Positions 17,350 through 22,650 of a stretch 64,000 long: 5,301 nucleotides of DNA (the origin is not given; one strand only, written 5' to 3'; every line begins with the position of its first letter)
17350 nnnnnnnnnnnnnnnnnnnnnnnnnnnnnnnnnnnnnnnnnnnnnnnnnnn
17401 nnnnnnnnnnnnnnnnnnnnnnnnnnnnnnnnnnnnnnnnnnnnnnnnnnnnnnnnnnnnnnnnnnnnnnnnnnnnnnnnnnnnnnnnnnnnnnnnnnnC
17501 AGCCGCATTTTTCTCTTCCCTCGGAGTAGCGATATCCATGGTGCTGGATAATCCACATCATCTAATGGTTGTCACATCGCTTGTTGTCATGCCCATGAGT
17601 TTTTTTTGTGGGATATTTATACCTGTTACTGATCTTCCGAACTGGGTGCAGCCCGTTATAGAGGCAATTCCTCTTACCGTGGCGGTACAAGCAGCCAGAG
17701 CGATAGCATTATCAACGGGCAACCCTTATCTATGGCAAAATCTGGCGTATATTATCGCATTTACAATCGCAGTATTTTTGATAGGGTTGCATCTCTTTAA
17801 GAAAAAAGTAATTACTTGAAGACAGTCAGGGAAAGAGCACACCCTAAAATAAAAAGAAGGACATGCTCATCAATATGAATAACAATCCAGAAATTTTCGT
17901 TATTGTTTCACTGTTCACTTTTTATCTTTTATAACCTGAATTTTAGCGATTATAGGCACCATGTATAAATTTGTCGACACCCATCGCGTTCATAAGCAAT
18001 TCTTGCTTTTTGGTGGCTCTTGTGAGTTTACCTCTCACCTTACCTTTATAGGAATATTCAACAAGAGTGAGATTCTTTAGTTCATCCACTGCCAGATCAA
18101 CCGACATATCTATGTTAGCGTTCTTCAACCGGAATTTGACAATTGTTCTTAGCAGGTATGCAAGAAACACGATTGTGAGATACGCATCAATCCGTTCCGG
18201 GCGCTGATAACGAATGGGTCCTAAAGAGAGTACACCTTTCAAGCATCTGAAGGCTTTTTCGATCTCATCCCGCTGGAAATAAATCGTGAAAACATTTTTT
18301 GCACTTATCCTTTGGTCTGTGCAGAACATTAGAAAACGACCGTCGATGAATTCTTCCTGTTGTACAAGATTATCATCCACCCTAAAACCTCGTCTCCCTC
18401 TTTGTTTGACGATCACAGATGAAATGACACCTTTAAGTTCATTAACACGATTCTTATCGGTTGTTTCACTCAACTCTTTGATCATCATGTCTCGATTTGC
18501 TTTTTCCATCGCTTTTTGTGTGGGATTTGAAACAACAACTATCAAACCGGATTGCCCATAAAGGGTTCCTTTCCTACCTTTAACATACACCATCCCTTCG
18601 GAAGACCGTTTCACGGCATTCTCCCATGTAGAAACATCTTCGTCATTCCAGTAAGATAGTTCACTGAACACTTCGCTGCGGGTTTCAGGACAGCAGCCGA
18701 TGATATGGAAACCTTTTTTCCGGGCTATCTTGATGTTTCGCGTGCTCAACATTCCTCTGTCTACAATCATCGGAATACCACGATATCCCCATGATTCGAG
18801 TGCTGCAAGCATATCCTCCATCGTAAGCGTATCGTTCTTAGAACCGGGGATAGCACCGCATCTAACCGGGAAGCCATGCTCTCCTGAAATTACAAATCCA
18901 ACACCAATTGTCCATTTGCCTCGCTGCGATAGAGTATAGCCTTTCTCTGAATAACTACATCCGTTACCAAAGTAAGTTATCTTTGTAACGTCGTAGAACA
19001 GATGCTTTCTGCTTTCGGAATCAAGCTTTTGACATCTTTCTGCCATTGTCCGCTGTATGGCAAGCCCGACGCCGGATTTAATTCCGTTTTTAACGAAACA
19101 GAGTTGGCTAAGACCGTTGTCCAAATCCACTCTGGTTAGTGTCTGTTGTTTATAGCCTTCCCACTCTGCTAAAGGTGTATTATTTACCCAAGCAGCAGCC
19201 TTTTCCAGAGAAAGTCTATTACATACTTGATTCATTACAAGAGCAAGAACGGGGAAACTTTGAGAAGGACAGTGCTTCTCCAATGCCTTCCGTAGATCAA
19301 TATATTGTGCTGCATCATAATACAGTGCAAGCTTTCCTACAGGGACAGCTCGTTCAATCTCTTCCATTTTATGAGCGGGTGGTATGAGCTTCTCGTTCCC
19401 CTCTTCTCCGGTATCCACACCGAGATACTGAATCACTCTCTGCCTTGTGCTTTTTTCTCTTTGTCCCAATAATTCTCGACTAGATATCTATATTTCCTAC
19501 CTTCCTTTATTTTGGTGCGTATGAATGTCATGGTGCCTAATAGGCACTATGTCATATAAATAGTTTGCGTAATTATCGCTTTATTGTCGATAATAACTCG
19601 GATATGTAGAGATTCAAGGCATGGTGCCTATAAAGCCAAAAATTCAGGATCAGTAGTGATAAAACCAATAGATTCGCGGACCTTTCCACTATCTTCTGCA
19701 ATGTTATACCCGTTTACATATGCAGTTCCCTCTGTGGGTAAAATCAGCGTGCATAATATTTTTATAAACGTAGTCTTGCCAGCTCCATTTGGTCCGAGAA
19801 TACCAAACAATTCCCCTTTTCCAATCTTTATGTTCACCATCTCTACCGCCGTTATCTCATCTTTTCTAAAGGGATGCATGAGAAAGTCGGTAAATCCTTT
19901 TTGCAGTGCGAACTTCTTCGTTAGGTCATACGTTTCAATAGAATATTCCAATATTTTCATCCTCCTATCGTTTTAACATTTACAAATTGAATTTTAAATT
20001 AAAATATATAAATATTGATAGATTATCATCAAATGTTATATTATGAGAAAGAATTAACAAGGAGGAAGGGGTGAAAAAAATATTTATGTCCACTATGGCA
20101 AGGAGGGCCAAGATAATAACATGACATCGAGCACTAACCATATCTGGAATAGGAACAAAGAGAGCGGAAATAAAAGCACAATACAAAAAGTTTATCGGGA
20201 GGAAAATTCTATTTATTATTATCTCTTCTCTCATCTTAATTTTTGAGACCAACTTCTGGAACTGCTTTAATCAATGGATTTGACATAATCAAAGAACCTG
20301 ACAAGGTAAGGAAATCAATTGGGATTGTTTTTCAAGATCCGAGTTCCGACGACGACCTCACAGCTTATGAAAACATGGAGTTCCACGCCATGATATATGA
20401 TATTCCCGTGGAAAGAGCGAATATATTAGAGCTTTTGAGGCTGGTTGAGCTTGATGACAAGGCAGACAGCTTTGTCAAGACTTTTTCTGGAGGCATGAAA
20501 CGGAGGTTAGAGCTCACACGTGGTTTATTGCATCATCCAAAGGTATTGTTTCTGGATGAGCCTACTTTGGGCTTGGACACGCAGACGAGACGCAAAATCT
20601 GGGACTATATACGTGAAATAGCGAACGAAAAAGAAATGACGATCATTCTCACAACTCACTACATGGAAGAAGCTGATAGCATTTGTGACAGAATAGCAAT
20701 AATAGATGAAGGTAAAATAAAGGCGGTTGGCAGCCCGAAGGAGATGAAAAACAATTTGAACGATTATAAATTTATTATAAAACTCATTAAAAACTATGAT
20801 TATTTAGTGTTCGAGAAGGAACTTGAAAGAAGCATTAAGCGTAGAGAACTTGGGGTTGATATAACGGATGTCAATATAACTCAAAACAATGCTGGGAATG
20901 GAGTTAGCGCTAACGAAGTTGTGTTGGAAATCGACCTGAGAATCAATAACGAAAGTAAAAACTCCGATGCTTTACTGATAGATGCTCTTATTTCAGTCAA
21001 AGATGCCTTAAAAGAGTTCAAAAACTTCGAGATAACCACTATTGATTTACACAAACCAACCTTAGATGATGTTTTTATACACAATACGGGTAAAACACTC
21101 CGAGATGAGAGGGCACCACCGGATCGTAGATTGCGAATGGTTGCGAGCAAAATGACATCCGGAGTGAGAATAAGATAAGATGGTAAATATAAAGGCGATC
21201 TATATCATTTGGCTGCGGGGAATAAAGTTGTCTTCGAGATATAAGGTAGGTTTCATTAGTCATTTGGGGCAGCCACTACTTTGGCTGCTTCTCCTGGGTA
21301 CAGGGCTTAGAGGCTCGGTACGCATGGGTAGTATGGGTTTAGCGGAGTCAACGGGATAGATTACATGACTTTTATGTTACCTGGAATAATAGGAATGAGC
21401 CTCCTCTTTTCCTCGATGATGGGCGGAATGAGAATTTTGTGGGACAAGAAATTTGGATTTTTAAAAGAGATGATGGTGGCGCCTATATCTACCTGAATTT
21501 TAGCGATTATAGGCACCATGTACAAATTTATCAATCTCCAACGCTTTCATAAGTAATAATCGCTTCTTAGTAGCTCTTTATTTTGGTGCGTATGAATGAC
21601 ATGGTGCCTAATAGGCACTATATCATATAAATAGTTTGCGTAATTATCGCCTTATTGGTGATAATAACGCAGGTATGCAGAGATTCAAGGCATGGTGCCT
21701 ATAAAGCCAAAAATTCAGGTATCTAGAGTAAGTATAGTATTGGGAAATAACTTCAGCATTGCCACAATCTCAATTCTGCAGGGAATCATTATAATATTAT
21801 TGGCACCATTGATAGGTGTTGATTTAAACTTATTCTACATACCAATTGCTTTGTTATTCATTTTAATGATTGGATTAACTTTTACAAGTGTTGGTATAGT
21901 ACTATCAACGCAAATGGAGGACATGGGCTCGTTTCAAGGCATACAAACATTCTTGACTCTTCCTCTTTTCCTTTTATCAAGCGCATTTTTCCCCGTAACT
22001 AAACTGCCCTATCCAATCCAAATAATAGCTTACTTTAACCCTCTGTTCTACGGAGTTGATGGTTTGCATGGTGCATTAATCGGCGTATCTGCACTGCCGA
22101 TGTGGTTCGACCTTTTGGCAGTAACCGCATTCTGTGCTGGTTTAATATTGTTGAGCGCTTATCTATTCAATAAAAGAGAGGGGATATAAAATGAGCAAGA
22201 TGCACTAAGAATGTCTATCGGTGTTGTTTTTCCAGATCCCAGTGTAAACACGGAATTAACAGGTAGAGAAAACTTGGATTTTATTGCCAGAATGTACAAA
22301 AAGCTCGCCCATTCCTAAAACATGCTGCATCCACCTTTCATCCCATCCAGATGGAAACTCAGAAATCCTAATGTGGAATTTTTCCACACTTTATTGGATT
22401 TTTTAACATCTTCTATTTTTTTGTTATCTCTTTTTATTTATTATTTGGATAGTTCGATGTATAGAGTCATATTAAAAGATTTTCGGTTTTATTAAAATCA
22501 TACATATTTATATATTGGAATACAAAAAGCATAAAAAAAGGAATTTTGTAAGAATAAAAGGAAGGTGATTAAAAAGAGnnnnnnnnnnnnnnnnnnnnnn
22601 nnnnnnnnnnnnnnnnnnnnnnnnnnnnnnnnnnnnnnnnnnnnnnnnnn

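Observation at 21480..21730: MITE-like deletion derivative of the IS, with 6-bp duplication, supplying a start codon to a split permease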

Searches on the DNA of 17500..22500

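Call 44: search_rna_families(source=window, start=17500, end=22500, threshold=evalue, max_evalue=1)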
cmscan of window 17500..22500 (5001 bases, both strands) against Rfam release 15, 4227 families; matches with E-value up to 1: 0.
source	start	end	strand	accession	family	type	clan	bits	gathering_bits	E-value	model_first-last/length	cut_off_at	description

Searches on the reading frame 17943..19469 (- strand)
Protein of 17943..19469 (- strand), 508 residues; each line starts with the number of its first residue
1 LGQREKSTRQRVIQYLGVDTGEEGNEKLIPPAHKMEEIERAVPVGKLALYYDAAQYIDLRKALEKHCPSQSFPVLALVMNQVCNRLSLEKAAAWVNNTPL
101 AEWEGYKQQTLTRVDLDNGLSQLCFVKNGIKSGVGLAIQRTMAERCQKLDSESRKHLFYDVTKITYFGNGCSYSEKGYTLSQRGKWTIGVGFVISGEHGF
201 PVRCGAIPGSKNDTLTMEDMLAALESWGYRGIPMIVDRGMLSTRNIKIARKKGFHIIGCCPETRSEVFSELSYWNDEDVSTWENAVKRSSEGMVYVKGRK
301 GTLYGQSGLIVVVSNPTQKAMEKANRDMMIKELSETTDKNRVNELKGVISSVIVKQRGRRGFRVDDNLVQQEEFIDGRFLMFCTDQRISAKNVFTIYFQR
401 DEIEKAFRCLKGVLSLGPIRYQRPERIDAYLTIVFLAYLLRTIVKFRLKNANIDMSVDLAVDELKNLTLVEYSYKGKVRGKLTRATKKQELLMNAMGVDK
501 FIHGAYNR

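Call 8: search_protein_families(library=pfam, proteins=[window:17943-19469:-], max_evalue=0.01)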
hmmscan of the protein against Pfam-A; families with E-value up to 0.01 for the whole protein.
window:17943-19469:- (508 aa): 1 family
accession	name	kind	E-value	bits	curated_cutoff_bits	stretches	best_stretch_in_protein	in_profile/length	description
PF01609.27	DDE_Tnp_1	-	5.6e-14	52.8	23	1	154-440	4-200/200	Transposase DDE domain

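Call 10: find_encoding_contigs(protein=window:17943-19469:-, flank=3000, max_places=10)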
Protein window:17943-19469:- (508 aa): 1 contig read that carries it; 1 place shown.
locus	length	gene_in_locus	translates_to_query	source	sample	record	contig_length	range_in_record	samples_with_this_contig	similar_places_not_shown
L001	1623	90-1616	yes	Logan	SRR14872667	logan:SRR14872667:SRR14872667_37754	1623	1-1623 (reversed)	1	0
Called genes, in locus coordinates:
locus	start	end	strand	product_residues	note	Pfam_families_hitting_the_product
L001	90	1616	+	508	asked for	PF01609:DDE_Tnp_1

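Call 14: search_protein_families(library=ncbifam, proteins=[window:17943-19469:-], max_evalue=0.01)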
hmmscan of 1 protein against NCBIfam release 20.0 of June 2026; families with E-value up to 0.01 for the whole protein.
window:17943-19469:- (508 aa): 6 families
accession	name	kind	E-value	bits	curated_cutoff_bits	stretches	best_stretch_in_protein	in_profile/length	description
NF033559.2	transpos_IS1634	equivalog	3.3e-59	201.2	100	1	8-499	1-482/483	IS1634 family transposase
NF033591.1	transpos_IS4_2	equivalog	3.3e-08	33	152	1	336-454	183-290/340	IS4 family transposase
NF049999.1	transpos_IS701_3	equivalog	1.2e-07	30.9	170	1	378-451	294-367/412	IS701 family transposase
NF049925.1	transpos_IS4_4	equivalog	8.5e-07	28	250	1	326-445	252-371/449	IS4 family transposase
NF033592.1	transpos_IS4_1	equivalog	5.9e-06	25.6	115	1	343-441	222-328/332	IS4 family transposase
NF033551.1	transpos_IS1182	equivalog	5.4e-05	22.3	270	0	194-264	274-343/488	IS1182 family transposase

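Call 46: find_homologous_proteins(query=window:17943-19469:-, max_evalue=1e-20)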
Query window:17943-19469:- (508 aa): 105 proteins with E <= 1e-20 among 8000 candidates.
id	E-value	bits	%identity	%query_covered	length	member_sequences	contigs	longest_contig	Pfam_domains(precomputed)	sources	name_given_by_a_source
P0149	0.0e+0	1065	93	100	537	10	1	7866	PF01609.28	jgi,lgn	jgi:transposase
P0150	1.1e-288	976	85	99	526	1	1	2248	PF01609.28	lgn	-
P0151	3.9e-283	958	84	99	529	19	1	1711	PF01609.28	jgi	-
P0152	4.1e-283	958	84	99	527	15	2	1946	PF01609.28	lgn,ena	-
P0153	1.6e-275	933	81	99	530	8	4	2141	PF01609.28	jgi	jgi:transposase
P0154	3.1e-273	925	82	99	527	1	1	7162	PF01609.28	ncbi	-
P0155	4.0e-265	898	77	99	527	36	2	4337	PF01609.28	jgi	jgi:transposase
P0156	3.4e-261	885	76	100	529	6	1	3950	PF01609.28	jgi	jgi:transposase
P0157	8.5e-234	795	66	99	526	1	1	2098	PF01609.28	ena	-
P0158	3.2e-213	727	61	99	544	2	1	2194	PF01609.28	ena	-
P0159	3.6e-209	714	61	100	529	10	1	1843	PF01609.28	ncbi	-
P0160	1.1e-208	712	61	99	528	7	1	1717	PF01609.28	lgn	-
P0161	7.5e-205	700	94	38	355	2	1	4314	PF01609.28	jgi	jgi:transposase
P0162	1.1e-196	673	57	100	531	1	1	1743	PF01609.28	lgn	-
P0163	8.2e-191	653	55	100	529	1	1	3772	PF01609.28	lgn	-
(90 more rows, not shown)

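Call 56: find_encoding_contigs(protein=P0155, flank=1500, max_places=2)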
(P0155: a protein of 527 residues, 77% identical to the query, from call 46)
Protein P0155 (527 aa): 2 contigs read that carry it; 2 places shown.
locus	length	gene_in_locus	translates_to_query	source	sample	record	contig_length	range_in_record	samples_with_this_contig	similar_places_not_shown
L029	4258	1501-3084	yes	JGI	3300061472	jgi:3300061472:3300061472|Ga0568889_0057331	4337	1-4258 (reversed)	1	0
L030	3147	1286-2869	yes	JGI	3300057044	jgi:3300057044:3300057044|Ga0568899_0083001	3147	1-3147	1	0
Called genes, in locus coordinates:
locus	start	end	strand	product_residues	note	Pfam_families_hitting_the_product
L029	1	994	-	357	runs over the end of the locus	?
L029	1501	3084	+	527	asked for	PF01609:DDE_Tnp_1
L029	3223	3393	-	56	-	-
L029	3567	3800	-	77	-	-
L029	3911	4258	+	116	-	?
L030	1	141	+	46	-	?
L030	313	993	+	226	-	PF05219:DREV, PF13489:Methyltransf_23, PF08003:Methyltransf_9, PF13847:Methyltransf_31, PF08241:Methyltransf_11, PF08242:Methyltransf_12, PF13649:Methyltransf_25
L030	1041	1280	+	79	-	PF07992:Pyr_redox_2 (weak), PF12831:FAD_oxidored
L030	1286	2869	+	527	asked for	PF01609:DDE_Tnp_1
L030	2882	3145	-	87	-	?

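Call 57: find_encoding_contigs(protein=P0157, flank=1500, max_places=2)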
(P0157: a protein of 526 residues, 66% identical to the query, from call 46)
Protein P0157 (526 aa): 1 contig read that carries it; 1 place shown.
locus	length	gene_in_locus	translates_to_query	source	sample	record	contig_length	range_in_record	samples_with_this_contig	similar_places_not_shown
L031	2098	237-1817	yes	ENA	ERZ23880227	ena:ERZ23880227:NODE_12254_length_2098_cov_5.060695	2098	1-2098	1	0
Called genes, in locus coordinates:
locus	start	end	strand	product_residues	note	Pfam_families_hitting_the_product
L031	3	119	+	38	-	?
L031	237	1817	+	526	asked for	PF01609:DDE_Tnp_1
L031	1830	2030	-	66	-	-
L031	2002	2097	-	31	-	?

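Call 58: find_encoding_contigs(protein=P0156, flank=1500, max_places=2)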
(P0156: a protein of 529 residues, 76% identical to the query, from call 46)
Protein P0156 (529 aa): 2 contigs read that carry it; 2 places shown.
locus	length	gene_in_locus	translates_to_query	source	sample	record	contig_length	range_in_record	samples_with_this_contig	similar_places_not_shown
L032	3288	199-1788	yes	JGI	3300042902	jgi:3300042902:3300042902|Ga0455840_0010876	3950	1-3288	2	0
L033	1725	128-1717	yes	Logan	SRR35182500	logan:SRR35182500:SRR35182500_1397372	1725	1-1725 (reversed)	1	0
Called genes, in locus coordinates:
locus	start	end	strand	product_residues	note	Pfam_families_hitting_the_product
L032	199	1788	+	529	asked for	PF01609:DDE_Tnp_1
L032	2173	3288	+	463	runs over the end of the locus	PF01235:Na_Ala_symp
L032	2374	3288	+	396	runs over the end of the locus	PF01235:Na_Ala_symp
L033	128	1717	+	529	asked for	PF01609:DDE_Tnp_1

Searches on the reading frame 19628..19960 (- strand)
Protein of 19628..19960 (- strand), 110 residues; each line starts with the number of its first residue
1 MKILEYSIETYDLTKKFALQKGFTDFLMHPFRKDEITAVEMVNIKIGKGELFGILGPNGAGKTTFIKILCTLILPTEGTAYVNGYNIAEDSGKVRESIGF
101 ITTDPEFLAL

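Call 8: search_protein_families(library=pfam, proteins=[window:19628-19960:-], max_evalue=0.01)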
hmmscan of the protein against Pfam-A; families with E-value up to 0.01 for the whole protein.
window:19628-19960:- (110 aa): 5 families
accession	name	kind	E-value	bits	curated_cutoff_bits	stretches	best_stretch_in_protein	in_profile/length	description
PF00005.33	ABC_tran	-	1.6e-13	51.9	25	1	41-106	3-69/137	ABC transporter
PF13476.12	AAA_23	-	5.5e-05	24.3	27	1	44-71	15-41/201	AAA domain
PF13555.12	AAA_29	-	0.00054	20.1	27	1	44-81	17-54/61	P-loop containing region of AAA domain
PF03215.21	Rad17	-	0.00068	20.1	23.8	1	49-109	45-104/186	Rad17 P-loop domain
PF13304.12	AAA_21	-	0.00074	20.1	27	1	52-69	2-19/304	AAA domain, putative AbiEii toxin, Type IV TA system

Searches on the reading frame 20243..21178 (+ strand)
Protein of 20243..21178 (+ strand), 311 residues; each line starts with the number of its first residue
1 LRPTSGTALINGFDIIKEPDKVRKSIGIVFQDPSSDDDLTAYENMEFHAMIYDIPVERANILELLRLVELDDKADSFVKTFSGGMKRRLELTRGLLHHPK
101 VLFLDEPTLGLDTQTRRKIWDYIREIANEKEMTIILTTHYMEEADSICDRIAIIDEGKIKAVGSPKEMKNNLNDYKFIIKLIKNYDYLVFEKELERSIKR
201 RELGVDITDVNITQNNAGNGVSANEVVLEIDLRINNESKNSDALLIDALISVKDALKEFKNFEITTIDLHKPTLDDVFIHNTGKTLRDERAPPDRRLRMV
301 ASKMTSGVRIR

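Call 8: search_protein_families(library=pfam, proteins=[window:20243-21178:+], max_evalue=0.01)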
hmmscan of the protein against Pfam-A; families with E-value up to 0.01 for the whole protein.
window:20243-21178:+ (311 aa): 3 families
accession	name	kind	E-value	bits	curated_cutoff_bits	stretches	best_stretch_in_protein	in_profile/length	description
PF00005.33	ABC_tran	-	9.9e-18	65.5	25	1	2-108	36-136/137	ABC transporter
PF13304.12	AAA_21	-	5.6e-05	23.8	27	1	82-139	239-298/304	AAA domain, putative AbiEii toxin, Type IV TA system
PF13732.12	DrrA1-3_C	-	0.0056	17.8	27.4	0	253-280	51-79/81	ATP-binding protein DrrA1-3-like, C-terminal domain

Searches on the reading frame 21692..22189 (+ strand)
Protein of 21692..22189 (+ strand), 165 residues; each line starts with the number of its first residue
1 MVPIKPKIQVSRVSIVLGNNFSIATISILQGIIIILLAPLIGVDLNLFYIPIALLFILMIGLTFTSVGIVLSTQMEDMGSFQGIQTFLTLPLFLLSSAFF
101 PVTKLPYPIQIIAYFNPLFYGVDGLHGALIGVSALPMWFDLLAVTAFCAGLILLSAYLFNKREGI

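Call 8: search_protein_families(library=pfam, proteins=[window:21692-22189:+], max_evalue=0.01)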
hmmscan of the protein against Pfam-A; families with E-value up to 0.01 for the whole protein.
window:21692-22189:+ (165 aa): 2 families
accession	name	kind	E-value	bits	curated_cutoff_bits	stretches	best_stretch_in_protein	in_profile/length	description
PF01061.29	ABC2_membrane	-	4.7e-18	65.9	26.9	1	11-128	91-209/211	ABC-2 type transporter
PF12698.13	ABC2_membrane_3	-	1.3e-14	54.5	31.6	1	10-157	201-347/347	ABC-2 family transporter protein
